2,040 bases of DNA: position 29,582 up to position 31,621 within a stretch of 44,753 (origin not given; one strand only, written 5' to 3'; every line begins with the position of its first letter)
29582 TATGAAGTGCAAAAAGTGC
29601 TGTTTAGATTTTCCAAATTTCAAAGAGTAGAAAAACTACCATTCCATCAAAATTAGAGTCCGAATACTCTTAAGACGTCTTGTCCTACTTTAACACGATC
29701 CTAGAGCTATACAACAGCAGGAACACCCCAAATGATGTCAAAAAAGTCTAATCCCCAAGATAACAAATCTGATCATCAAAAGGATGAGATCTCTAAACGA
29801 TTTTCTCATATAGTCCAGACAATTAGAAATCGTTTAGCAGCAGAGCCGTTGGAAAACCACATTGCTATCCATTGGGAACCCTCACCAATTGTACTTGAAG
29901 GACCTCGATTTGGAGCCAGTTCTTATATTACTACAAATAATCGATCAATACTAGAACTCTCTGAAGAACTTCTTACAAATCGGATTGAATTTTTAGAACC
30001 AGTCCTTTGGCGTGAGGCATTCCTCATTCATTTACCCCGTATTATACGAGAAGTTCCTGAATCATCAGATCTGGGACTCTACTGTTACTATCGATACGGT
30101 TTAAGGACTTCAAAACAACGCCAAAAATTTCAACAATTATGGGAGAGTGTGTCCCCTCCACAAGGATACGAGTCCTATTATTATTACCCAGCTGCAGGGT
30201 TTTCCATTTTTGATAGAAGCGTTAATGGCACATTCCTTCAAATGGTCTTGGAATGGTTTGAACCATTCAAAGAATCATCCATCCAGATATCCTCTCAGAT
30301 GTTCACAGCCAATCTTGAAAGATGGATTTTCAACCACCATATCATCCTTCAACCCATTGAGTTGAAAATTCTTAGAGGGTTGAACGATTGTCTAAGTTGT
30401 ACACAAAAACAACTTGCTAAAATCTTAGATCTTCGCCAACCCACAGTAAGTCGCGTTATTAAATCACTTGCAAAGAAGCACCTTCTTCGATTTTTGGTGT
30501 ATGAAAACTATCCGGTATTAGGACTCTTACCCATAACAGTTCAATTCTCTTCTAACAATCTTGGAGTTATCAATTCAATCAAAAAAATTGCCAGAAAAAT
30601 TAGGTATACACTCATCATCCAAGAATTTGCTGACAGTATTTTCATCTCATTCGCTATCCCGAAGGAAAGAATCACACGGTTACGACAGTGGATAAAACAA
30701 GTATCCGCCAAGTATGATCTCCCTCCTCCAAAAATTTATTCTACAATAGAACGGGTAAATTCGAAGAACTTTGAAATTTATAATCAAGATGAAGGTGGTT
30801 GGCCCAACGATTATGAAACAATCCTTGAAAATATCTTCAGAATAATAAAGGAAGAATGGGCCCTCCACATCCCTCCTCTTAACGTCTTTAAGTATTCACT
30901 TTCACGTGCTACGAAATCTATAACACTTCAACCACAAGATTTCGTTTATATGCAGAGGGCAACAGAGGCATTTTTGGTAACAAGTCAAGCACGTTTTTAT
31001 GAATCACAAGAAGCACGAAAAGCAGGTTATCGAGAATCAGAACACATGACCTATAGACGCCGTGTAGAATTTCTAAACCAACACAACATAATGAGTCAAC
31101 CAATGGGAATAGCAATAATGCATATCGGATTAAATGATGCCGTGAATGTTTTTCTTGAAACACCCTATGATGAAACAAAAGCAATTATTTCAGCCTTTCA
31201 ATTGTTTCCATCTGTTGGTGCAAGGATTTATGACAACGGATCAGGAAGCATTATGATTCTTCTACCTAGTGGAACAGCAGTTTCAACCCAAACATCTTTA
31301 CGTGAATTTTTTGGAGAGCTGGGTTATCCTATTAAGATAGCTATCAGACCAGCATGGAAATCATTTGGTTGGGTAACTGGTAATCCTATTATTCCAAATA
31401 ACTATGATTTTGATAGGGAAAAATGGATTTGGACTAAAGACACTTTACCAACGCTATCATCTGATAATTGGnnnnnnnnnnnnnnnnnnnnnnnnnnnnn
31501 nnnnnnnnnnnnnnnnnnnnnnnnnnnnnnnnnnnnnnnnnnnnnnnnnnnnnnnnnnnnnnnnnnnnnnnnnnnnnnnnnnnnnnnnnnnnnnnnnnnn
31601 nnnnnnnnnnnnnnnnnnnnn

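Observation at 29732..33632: Tandem pair of ~580-aa paralogues of an unrecognised family next to initiator tRNA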

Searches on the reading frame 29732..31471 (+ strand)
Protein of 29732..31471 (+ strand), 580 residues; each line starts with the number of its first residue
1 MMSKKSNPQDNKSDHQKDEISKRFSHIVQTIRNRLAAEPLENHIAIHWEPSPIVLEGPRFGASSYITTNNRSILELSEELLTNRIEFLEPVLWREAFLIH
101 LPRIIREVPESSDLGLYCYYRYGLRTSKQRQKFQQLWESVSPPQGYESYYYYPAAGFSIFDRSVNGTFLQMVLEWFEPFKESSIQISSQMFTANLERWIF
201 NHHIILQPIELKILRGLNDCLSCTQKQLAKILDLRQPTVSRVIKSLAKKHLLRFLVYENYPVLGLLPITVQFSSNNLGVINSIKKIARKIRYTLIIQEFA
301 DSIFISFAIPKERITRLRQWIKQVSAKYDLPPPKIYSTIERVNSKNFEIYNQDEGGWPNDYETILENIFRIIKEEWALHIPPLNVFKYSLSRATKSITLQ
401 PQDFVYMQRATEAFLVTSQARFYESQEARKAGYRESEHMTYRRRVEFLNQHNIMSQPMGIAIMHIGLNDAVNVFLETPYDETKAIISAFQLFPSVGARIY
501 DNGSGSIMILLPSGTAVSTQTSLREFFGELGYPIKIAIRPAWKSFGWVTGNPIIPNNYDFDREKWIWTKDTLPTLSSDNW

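Call 5: search_protein_families(library=pfam, proteins=[window:29732-31471:+], max_evalue=1)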
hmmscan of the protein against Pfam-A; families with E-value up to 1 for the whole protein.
window:29732-31471:+ (580 aa): 13 families
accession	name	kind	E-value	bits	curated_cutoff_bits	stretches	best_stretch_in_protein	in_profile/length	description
PF01047.28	MarR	-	2.1e-06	27.9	24.6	1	210-253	5-48/59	MarR family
PF13545.12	HTH_Crp_2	-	5.1e-05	23.6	27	1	221-253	21-53/70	Crp-like helix-turn-helix domain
PF12802.13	MarR_2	-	6.5e-05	23.5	27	1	215-253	12-51/61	MarR family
PF20432.4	Xre-like-HTH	-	0.00069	20.3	25.8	1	205-244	6-43/63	Antitoxin Xre-like helix-turn-helix domain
PF13412.12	HTH_24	-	0.0017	18.4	21.9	1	208-252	3-47/48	Winged helix-turn-helix DNA-binding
PF01978.25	TrmB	-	0.0084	16.4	25.6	0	224-251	24-51/68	Sugar-specific transcriptional regulator TrmB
PF01022.26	HTH_5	-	0.022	15.1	22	1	210-246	4-39/47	Bacterial regulatory protein, arsR family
PF25213.1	HVO_A0261_N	-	0.042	14.2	35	1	213-252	16-54/86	HVO_A0261 N-terminal domain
PF01325.25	Fe_dep_repress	-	0.052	14.2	26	1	224-253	24-53/60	Iron dependent repressor, N-terminal DNA binding domain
PF12840.13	HTH_20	-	0.093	13.2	27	1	207-248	3-44/51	Helix-turn-helix domain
PF13551.12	HTH_29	-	0.12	12.9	28.1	0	212-248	3-38/64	Winged helix-turn helix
PF09339.16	HTH_IclR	-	0.18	12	22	1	211-253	6-49/52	IclR helix-turn-helix domain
PF01381.28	HTH_3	-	0.2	12.1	23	1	224-244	11-31/55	Helix-turn-helix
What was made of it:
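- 29732..31474 (+): Paralogue A, 580 aa. Domains: orphan N-domain aa 1-204 (29732-30343); wHTH1 aa ~205-258 (30344-30505); RAM1 aa ~262-346 (30515-30769); linker/insert aa 347-395; wHTH2 aa ~396-455 (30917-31096), with recognition helix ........; RAM2 aa ~465-545 (31124-31366); C-terminal tail carrying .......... Pfam MarR/HTH hit at aa 210-253 (call 5).
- Pfam gives MarR/HTH_24 hits (call 5).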

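Call 6: search_protein_families(library=ncbifam, proteins=[window:29732-31471:+], max_evalue=1)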
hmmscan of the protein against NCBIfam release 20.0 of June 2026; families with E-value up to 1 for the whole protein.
window:29732-31471:+ (580 aa): 6 families
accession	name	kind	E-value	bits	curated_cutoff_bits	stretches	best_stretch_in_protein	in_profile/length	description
NF033788.1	HTH_metalloreg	subfamily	0.0066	16.2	55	1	207-253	10-56/77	metalloregulator ArsR/SmtB family transcription factor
NF053756.1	MreA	equivalog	0.026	14.3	100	1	212-251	21-60/110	MreA family transcriptional regulator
TIGR02937.1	sigma70-ECF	superfamily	0.026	14.2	42.9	1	99-249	109-160/165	sigma-70 family RNA polymerase sigma factor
TIGR01884.1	cas_HTH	subfamily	0.12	11.8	60.2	1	210-252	144-186/202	CRISPR-associated CARF protein Csa3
NF007339.0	PRK09834.1-1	equivalog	0.13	11.5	299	1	211-248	27-64/271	DNA-binding transcriptional regulator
NF052532.1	TransRegPagRBaca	equivalog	0.15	12.1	170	1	203-248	22-67/99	transcriptional repressor PagR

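Call 7: find_homologous_proteins(query=window:29732-31471:+)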
Query window:29732-31471:+ (580 aa): 55 proteins with E <= 0.001 among 4872 candidates.
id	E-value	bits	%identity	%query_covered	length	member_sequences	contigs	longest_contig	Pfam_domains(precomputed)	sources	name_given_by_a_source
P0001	0.0e+0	1322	100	100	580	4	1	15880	PF01047.29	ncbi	-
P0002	0.0e+0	1141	85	100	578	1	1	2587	PF01047.29,PF12802.14,PF13545.13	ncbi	ncbi:MAG: MarR family transcriptional regulator [Candidatus Hermodarchaeota archaeon]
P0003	0.0e+0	1112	84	100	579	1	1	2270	PF01047.29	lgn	-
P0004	0.0e+0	1104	83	100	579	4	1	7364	-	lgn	-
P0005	0.0e+0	1091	81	100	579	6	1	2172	PF01047.29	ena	-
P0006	0.0e+0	1089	80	100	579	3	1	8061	PF01047.29,PF12802.14,PF13545.13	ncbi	-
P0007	0.0e+0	1079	81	99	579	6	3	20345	-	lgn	-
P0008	0.0e+0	1065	80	100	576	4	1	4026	PF01047.29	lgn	-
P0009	0.0e+0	1036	77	99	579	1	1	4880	PF01047.29,PF13412.13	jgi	jgi:DNA-binding Lrp family transcriptional regulator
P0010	0.0e+0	1032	77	99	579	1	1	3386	PF01047.29,PF13412.13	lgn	-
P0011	6.9e-291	984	73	100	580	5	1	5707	-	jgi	-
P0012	9.4e-208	710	53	99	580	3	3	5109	-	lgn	-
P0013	5.9e-205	700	52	96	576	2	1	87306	PF01047.29,PF13545.13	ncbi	-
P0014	2.4e-202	692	52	99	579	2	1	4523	PF01047.29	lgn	-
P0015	8.9e-201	687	51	96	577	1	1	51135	-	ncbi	ncbi:MAG: hypothetical protein ACFFD8_00265 [Candidatus Thorarchaeota archaeon]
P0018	3.2e-192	658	50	99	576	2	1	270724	PF01047.29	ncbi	-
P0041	2.9e-159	549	43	98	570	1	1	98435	PF01047.29,PF13412.13,PF12802.14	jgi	jgi:hypothetical protein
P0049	3.7e-138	480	39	97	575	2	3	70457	PF01047.29,PF13412.13,PF09339.17,PF12802.14,PF13545.13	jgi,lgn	jgi:DNA-binding Lrp family transcriptional regulator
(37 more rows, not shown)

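Call 8: search_solved_structures(query=window:29732-31471:+, max_evalue=1)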
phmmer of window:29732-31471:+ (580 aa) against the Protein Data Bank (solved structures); distinct sequences matched with E-value up to 1: 1.
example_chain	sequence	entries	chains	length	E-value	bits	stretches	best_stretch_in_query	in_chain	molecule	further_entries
6xb4_A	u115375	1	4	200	0.73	11.6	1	336-407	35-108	Poxin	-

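Call 21: find_encoding_contigs(protein=P0013, flank=10000, max_places=2)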
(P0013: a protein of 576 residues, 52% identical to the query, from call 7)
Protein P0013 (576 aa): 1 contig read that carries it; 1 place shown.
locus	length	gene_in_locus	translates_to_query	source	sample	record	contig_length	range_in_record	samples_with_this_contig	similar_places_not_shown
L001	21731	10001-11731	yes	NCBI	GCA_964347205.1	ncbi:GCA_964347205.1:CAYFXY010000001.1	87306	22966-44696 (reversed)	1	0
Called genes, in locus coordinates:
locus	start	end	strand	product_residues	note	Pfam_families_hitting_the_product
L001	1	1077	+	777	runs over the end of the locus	PF00708:Acylphosphatase, PF07503:zf-HYPF, PF01300:Sua5_yciO_yrdC, PF17788:HypF_C, PF22521:HypF_C_2, PF00814:TsaD (weak)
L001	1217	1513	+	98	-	PF12840:HTH_20 (faint), PF01978:TrmB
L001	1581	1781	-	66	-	-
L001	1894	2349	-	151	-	-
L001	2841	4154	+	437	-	PF05621:TniB (weak), PF13191:AAA_16, PF13401:AAA_22, PF00004:AAA, PF22606:Cdc6-ORC-like_ATPase_lid, PF22703:Cdc6_lid, PF09079:WHD_Cdc6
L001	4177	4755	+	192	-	PF09999:DUF2240 (weak)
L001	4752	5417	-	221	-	PF04042:DNA_pol_E_B, PF12850:Metallophos_2 (faint)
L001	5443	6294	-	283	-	-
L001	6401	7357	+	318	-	PF04014:MazE_antitoxin (faint), PF01895:PhoU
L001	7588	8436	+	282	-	PF00158:Sigma54_activat (faint), PF05496:RuvB_N (faint), PF00004:AAA, PF07724:AAA_2 (weak), PF07726:AAA_3, PF07728:AAA_5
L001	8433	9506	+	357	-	PF05762:VWA_CoxE (faint), PF00092:VWA, PF13519:VWA_2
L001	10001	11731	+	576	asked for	PF01047:MarR (weak), PF13545:HTH_Crp_2 (faint)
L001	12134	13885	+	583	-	-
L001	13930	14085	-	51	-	-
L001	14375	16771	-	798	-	PF00133:tRNA-synt_1, PF09334:tRNA-synt_1g, PF08264:Anticodon_1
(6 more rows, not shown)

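Call 26: predict_structure(alignment_id=A1)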
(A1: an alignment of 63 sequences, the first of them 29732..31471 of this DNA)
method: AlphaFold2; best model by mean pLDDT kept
length: 580 residues; sequences in the alignment: 63
mean_pLDDT: 90.2   pTM: 0.86
mean pLDDT of the five models: 90.2, 89.8, 87.9, 87.6, 86.9
residues with pLDDT >= 90: 437; 70-90: 110; 50-70: 20; < 50: 13
segments of 3 or more residues with pLDDT < 50: 1-7, 546-548, 578-580
pLDDT, mean of each block of 10 residues (from residue 1): 47 83 95 94 82 92 87 91 93 96 92 97 94 94 81 92 95 92 88 91 95 95 94 96 95 92 94 95 91 91 95 95 96 96 94 91 94 81 89 78 91 78 85 88 93 92 93 96 96 96 96 94 96 93 63 91 93 70
secondary structure, 60 per line:
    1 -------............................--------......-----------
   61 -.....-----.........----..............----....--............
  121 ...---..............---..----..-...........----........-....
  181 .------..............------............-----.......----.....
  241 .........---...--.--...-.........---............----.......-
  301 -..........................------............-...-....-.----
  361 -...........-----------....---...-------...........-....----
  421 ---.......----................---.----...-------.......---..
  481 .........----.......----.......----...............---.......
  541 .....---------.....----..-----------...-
elements in order: H8-35 E44-49 E62-66 E72-77 H85-98 H103-106 H109-123 H127-140 H153-163 H168-175 H177-181 H188-201 H208-219 H225-231 H236-249 E253-255 E265-273 H277-288 E293-299 E302-310 H311-327 E334-345 H362-372 E384-387 H401-411 H413-416 H424-430 H435-450 E459-461 E469-475 H479-489 E494-500 E505-511 H516-530 E534-540 H541-545
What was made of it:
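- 29732..31474 (+): AlphaFold2 model with pLDDT 90.2 and pTM 0.86, with secondary structure (call 26).
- On Lrp/AsnC (FFRP) superfamily: The model has strand 265-273, helix 277-288, strands 293-299 and 302-310, helix 311-327 and strand 334-345, and the same pattern again at 469-540 (call 26).
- Confident model: pLDDT 90, pTM 0.86 (call 26).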

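Call 28: search_protein_representatives(alignment_id=A1)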
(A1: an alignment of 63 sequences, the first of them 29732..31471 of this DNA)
Query: 63 sequences, 574 profile positions. Proteins with E-value up to 0.001 (for the whole library): 1536; up to 1e-10: 110; up to 1e-30: 22. The best 150 are listed.
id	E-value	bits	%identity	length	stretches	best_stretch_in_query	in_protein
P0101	4.3e-239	811.1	-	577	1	2-572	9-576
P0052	1.4e-228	776.4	-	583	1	6-571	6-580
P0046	9.0e-228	773.7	-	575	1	5-572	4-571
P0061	3.2e-218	742.2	-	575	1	7-568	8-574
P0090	5.6e-207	705.1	-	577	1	11-572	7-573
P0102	1.5e-201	687.1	-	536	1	46-572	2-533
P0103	9.2e-195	664.7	-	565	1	9-570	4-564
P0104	1.7e-193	660.6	-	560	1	25-572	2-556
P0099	8.5e-192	654.9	-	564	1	14-565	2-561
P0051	2.1e-148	511.7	-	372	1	105-473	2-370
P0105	5.6e-108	378.2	-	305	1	8-280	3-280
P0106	5.3e-102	358.5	-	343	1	235-570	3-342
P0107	1.9e-101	356.6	-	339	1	232-570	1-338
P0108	8.5e-71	255.4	-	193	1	385-572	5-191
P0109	2.0e-64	234.4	-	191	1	377-559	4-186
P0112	8.9e-49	182.7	-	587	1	36-570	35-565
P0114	1.1e-35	139.6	-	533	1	15-419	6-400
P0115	3.3e-35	137.9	-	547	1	77-569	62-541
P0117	1.3e-29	119.4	-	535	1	80-561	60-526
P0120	9.8e-29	116.6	-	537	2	81-373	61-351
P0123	5.0e-26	107.6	-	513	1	80-561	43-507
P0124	3.0e-25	105.0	-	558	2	77-372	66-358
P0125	7.4e-25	103.8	-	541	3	48-358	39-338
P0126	2.8e-23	98.6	-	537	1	84-523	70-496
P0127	2.9e-23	98.5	-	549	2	11-368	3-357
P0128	6.8e-23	97.3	-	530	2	96-376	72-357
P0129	8.8e-23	96.9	-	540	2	81-367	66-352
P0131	1.7e-22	95.9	-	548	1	10-538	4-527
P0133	2.4e-20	88.9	-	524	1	89-532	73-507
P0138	5.9e-19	84.3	-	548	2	75-376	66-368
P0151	3.6e-14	68.5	-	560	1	76-377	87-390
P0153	5.1e-14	68.0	-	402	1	204-567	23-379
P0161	6.1e-13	64.4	-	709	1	204-409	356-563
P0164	9.8e-13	63.7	-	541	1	90-382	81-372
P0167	1.3e-12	63.4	-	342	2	204-300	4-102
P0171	2.0e-12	62.7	-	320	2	202-328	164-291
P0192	3.9e-11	58.5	-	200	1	41-216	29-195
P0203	9.6e-11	57.2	-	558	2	13-400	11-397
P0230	8.5e-10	54.0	-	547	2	126-380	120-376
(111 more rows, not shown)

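Call 29: fold_search(model_id=the predicted structure, library=pdb)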
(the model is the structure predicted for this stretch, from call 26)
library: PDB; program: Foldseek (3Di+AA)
matches with E <= 10: 1146; with E <= 0.001: 6
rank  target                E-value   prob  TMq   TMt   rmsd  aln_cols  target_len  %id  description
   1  4ch7                  4.7e-07  1.00  0.30  0.49  13.1       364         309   10  Crystal structure of the siroheme decarboxylase NirDL (released 2014-07-30)
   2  4czc                  1.7e-06  1.00  0.29  0.48  12.9       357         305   11  Crystal structure of the siroheme decarboxylase NirDL in co-complex with iron-uroporphyrin III analogue (released 2014-07-30)
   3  2dbb_A                3.7e-04  1.00  0.18  0.52   5.0       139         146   16  Crystal structure of PH0061 (released 2006-06-15)
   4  2dbb_B                4.4e-04  1.00  0.18  0.51   5.2       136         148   17  Crystal structure of PH0061 (released 2006-06-15)
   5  2efn                  7.9e-04  1.00  0.18  0.52   4.7       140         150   17  Crystal Structure of Ser 32 to Ala of ST1022 from Sulfolobus tokodaii 7 (released 2008-02-26)
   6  5en5_C                8.4e-04  0.82  0.12  0.12  24.4       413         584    9  Apo structure of bacterial efflux pump. (released 2016-04-06)
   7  2pmh                  1.5e-03  1.00  0.18  0.54   4.7       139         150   16  Crystal structure of Thr132Ala of ST1022 from Sulfolobus tokodaii (released 2008-04-22)
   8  9w4v_A                1.6e-03  1.00  0.18  0.51   5.2       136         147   16  Structure of transcription factor in complex with D-allo-Ile (released 2026-03-25)
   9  7fby                  1.6e-03  1.00  0.18  0.50   5.1       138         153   16  Crystal Structure of PH0140 from Pyrococcus horikosii OT3 (released 2022-07-20)
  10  2efo                  1.6e-03  1.00  0.18  0.52   4.9       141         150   15  Crystal structure of Tyr77 to Ala of ST1022 from Sulfolobus tokodaii 7 (released 2008-02-26)
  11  5enp_C                1.6e-03  0.72  0.12  0.12  23.9       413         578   10  MBX2931 bound structure of bacterial efflux pump. (released 2016-04-06)
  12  3i4p                  2.1e-03  1.00  0.17  0.49   5.3       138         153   14  Crystal structure of AsnC family transcriptional regulator from Agrobacterium tumefaciens (released 2009-07-28)
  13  2e7w                  2.1e-03  1.00  0.18  0.53   4.7       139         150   17  Crystal structure of the Lrp/AsnC like transcriptional regulators from Sulfolobus tokodaii 7 (released 2008-01-15)
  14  2ia0_A                2.5e-03  1.00  0.18  0.53   4.4       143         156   15  Transcriptional Regulatory Protein PF0864 From Pyrococcus Furiosus a Member of the ASNC Family (PF0864) (released 2006-10-31)
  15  5eno_C                2.5e-03  0.63  0.12  0.12  24.4       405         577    9  MBX2319 bound structure of bacterial efflux pump. (released 2016-04-06)
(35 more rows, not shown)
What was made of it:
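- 29732..31474 (+): Foldseek matches NirDL 4ch7 (E=4.7e-7, 364 columns) and many Lrp/AsnC proteins at probability 1.0 (call 29).
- On Lrp/AsnC (FFRP) superfamily: Fold matches at probability 1.0 (call 29).
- On MarR family (the name given by some databases): The rest of the 580-aa protein has a different fold (calls 26, 29).
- On Siroheme decarboxylase (NirDL/AhbAB): Foldseek match to 4ch7/4czc, E=4.7e-7 over 364 columns (call 29).
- Tandem Lrp fold: NirDL 4ch7 at E=4.7e-7 over 364 columns, and dozens of Lrp/AsnC proteins at probability 1.0 (call 29). The best structural match for the full-length protein is NirDL (call 29).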
